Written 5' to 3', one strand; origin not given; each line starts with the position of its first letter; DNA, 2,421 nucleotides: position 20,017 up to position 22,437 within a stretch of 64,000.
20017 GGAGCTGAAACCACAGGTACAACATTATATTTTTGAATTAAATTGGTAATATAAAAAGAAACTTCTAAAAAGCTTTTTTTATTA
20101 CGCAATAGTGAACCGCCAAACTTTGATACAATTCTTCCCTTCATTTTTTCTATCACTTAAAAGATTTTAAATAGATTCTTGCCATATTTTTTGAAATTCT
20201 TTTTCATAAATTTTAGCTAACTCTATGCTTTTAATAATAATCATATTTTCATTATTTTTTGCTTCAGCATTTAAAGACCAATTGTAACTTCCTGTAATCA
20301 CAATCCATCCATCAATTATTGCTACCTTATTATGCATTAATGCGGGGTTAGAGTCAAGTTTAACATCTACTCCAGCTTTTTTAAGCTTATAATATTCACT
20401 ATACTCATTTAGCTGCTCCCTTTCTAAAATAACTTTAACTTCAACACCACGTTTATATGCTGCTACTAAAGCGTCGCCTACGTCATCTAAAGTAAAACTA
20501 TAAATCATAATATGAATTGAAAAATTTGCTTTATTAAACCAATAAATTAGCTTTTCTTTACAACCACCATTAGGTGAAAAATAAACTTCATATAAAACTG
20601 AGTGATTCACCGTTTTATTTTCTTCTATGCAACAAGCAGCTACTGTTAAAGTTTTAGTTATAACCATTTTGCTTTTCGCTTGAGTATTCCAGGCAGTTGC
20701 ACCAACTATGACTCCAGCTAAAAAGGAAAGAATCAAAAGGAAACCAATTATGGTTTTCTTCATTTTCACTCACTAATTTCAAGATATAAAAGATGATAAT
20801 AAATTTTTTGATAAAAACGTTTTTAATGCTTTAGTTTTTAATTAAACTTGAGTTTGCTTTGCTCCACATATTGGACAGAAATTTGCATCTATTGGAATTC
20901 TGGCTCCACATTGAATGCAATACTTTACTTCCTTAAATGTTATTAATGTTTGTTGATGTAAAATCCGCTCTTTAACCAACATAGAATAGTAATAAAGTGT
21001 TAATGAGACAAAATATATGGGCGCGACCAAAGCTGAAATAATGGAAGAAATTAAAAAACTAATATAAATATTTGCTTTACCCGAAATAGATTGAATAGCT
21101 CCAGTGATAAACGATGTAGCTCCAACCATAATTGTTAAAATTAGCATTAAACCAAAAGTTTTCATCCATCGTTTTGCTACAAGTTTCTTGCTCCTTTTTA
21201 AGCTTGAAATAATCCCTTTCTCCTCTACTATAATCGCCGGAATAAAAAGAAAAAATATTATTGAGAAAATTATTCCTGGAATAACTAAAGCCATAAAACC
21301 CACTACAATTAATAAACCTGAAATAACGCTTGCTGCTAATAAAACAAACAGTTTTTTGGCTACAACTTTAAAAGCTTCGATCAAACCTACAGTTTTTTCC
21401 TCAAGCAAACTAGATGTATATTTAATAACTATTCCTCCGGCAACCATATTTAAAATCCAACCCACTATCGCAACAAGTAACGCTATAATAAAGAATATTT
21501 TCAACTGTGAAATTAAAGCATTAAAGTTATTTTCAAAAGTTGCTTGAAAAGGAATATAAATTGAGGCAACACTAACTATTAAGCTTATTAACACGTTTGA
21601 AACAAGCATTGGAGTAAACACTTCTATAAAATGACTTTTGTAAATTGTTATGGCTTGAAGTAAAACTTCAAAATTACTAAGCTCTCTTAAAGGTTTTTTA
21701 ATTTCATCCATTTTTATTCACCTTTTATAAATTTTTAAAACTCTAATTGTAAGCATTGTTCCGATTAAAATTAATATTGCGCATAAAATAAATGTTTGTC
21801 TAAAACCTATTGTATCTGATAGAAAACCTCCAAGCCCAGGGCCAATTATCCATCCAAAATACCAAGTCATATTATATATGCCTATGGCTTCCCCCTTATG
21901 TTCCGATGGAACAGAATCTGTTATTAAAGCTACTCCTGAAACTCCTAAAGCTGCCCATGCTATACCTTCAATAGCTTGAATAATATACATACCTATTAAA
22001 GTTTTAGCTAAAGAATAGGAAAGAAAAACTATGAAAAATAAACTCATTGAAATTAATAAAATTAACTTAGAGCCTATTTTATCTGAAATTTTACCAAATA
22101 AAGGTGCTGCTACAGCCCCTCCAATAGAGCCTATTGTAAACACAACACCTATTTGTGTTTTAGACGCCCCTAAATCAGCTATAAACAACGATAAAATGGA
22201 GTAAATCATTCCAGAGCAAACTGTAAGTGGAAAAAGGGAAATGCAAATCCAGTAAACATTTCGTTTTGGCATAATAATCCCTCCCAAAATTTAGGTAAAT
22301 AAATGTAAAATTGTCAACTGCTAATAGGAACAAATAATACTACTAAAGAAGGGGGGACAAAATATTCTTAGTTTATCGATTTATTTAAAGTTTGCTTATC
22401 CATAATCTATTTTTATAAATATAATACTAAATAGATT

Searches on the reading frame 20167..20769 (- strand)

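Call 3: search_protein_families(library=pfam, proteins=[window:20167-20769:-], max_evalue=1)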
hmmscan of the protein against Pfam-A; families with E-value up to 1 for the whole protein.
window:20167-20769:- (200 aa): 6 families
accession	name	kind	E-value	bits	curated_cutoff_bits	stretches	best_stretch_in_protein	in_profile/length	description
PF13091.12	PLDc_2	-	1.3e-29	103.2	27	1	78-196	5-132/132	PLD-like domain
PF07894.18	SACK1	-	2.7e-08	34.2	21.4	2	145-199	219-272/274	Scaffolding anchor of CK1 domain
PF11495.14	Regulator_TrmB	-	0.0012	18.6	22.2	1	74-199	15-132/233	Archaeal transcriptional regulator TrmB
PF03358.20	FMN_red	-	0.032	14.3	24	1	104-172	26-91/152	NADPH-dependent FMN reductase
PF24217.1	DUF7436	-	0.09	13.1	34.2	1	99-199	52-150/153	Family of unknown function (DUF7436)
PF04526.18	DUF568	-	0.23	12.7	25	1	163-199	39-74/100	Protein of unknown function (DUF568)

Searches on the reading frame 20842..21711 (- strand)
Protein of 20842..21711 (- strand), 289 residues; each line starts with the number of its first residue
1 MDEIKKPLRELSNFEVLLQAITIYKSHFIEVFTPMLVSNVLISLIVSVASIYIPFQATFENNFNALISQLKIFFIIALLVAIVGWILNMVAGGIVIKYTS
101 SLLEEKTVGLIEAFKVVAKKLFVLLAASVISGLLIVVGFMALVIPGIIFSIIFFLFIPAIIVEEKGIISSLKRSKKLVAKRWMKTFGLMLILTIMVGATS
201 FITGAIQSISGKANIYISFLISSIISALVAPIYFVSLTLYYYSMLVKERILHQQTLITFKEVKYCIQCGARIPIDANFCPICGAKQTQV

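Call 3: search_protein_families(library=pfam, proteins=[window:20842-21711:-], max_evalue=1)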
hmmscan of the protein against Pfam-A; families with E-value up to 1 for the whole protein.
window:20842-21711:- (289 aa): 12 families
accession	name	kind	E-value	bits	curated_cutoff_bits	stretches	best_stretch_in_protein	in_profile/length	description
PF13240.11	Zn_Ribbon_1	-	8.7e-07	29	25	1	264-285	1-22/23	zinc-ribbon domain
PF12773.13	DZR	-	0.00011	22.7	27.3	1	265-283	27-45/45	Double zinc ribbon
PF13248.11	Zn_ribbon_3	-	0.00011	21.9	27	1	263-285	3-25/26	zinc-ribbon domain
PF17032.10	Zn_ribbon_15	-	0.00024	22.3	28.9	1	248-283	51-73/73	zinc-ribbon family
PF10571.15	UPF0547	-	0.0019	18.7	29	1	263-283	1-21/26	Uncharacterised protein family UPF0547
PF06790.16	UPF0259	-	0.0094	16.2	31.4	1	75-233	84-241/248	Uncharacterised protein family (UPF0259)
PF01155.25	HypA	-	0.033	14.6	28.9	1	241-289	47-99/112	Hydrogenase/urease nickel incorporation, metallochaperone, hypA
PF25231.1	DUF7847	-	0.062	13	28.7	1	78-210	92-207/252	Domain of unknown function (DUF7847)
PF18912.6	DZR_2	-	0.085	13.1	27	1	262-285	21-45/56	Double zinc ribbon domain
PF14803.11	Zn_ribbon_Nudix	-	0.12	12.8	25.6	0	263-272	1-10/34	Nudix N-terminal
PF13920.12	zf-C3HC4_3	-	0.27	11.5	27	1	264-288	25-48/49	Zinc finger, C3HC4 type (RING finger)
PF24463.1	DUF7577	-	0.97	9.5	28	0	264-284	4-24/27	Domain of unknown function (DUF7577)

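Call 78: search_protein_families(library=ncbifam, proteins=[window:20842-21711:-], max_evalue=0.001)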
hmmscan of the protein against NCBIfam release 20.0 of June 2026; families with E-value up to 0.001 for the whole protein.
window:20842-21711:- (289 aa): 1 family
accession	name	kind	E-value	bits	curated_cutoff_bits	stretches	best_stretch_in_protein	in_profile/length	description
NF002774.0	PRK02868.1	equivalog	3.4e-05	23.7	227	1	81-234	86-238/248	YciC family protein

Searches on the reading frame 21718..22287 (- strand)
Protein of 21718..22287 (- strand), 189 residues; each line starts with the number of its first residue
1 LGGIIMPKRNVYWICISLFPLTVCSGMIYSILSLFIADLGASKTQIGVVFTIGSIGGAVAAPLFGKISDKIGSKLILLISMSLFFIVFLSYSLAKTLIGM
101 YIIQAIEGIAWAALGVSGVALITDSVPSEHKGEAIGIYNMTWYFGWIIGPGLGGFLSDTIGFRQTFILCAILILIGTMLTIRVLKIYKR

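Call 3: search_protein_families(library=pfam, proteins=[window:21718-22287:-], max_evalue=1)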
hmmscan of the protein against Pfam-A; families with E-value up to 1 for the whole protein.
window:21718-22287:- (189 aa): 8 families
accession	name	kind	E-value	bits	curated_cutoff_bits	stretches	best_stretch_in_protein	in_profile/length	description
PF07690.21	MFS_1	-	6.8e-33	114.4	33.4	1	15-182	2-170/347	Major Facilitator Superfamily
PF12832.13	MFS_1_like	-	1.8e-15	57.3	25.2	1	6-167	209-372/373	MFS_1 like family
PF00083.30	Sugar_tr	-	1.3e-07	31.3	22.3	1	41-179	43-187/452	Sugar (and other) transporter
PF13347.12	MFS_2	-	1.6e-07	30.7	27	1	13-156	228-380/427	MFS/sugar transport protein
PF01306.25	LacY_symp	-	2.5e-06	27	24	1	8-91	5-90/413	LacY proton/sugar symporter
PF05977.19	MFS_3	-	4.1e-05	22.7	27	1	26-183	235-393/524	Transmembrane secretion effector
PF03137.26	OATP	-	0.0031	16.3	25.8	1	100-157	136-193/545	Organic Anion Transporter Polypeptide (OATP) family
PF03092.22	BT1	-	0.054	12.6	22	1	139-183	130-174/432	BT1 family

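Call 78: search_protein_families(library=ncbifam, proteins=[window:21718-22287:-], max_evalue=0.001)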
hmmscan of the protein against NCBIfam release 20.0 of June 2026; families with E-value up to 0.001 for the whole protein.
window:21718-22287:- (189 aa): 84 families (the best 25 are shown)
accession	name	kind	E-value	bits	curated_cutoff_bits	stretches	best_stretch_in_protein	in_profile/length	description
TIGR00880.1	2_A_01_02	superfamily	6.2e-20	71.8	131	1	48-185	2-139/141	multidrug resistance protein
TIGR00711.1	efflux_EmrB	subfamily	2.8e-16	59.3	230.2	1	25-186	18-176/485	DHA2 family efflux MFS transporter permease subunit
NF012174.0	tet_MFS_A_B_C_D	equivalog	4.3e-16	58.7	475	1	24-185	17-179/382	Tet(A)/Tet(B)/Tet(C) family tetracycline efflux MFS transporter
TIGR00895.1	2A0115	subfamily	2.7e-15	56.2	418.55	1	31-184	39-192/398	aromatic acid/H+ symport family MFS transporter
NF007372.0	PRK09874.1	equivalog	2.7e-14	53.1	571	1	8-184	13-193/408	multidrug efflux MFS transporter MdtG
NF038246.1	bile_salt_MFS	equivalog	5.3e-14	51.9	400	1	26-137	23-135/408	conjugated bile salt MFS transporter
NF012195.0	tet_MFS_H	exception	2.8e-12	46.4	840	1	30-180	28-175/392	tetracycline efflux MFS transporter Tet(H)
TIGR00893.1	2A0114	subfamily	6.5e-12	45.1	395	1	9-181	215-396/399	D-galactonate transporter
TIGR00900.1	2A0121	subfamily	1e-11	44.8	319.6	1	28-183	18-177/364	H+ Antiporter protein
NF012207.0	tet_MFS_H_J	exception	1.8e-11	43.7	700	1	32-178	30-173/392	Tet(H)/Tet(J) family tetracycline efflux MFS transporter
TIGR00897.2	2A0118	subfamily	5.6e-11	42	375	1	12-185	10-189/401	RbtT/DalT/CsbX family MFS transporter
NF008586.0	PRK11551.1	equivalog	5.9e-11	42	410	1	37-185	43-191/406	3-(3-hydroxy-phenyl)propionate transporter MhpT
NF045486.1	tet_MFS_30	exception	8.1e-11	41.7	730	1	23-184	17-179/392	tetracycline efflux MFS transporter Tet(30)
TIGR00881.1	2A0104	subfamily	2.9e-10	39.7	407.75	1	36-185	22-172/379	phosphoglycerate transporter protein PgtP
NF045488.1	tet_MFS_62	exception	3.1e-10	39.8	775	1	40-185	36-179/385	tetracycline efflux MFS transporter Tet(62)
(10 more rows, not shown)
